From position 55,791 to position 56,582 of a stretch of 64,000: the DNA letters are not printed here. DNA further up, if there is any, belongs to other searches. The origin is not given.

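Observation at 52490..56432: Cdc48 operon: Zn-ribbon/AbrB-like gene overlapping the cdc48 start, followed by two divergent tandem paralogs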

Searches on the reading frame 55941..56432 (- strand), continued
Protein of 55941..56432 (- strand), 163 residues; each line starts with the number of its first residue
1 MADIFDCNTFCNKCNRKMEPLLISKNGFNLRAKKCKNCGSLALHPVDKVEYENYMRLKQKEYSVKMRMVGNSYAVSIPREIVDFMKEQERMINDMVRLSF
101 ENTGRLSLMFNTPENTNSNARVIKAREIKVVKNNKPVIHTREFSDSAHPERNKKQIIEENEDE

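Call 83: find_encoding_contigs(protein=P0009, flank=5000, max_places=1)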
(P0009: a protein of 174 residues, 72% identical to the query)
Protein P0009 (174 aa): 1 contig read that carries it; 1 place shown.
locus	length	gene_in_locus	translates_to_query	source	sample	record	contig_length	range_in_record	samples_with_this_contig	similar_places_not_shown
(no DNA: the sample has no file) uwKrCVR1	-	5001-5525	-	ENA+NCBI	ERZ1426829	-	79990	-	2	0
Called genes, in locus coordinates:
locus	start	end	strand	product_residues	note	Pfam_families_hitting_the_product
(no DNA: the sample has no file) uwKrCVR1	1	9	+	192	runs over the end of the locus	-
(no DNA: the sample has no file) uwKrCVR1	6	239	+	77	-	-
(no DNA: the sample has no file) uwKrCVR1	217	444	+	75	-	-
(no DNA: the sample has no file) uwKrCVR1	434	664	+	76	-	-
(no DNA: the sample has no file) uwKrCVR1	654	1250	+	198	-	-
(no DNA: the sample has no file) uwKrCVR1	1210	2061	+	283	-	-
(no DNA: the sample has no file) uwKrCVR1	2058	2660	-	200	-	PF00149:Metallophos, PF12850:Metallophos_2, PF14582:Metallophos_3 (faint)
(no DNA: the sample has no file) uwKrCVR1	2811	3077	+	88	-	PF22665:WHD_DUF6293 (faint)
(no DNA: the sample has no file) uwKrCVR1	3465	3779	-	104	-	PF01096:Zn_ribbon_TFIIS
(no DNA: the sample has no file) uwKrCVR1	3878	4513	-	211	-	-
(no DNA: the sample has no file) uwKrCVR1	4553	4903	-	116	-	-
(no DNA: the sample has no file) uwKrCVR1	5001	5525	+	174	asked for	-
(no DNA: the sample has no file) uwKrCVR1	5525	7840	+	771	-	PF02359:CDC48_N, PF02933:CDC48_2, PF05496:RuvB_N, PF00004:AAA, PF07724:AAA_2 (weak), PF17862:AAA_lid_3, PF00004:AAA, PF17862:AAA_lid_3, +22 more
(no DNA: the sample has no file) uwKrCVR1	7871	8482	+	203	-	-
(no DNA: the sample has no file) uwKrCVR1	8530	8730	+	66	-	-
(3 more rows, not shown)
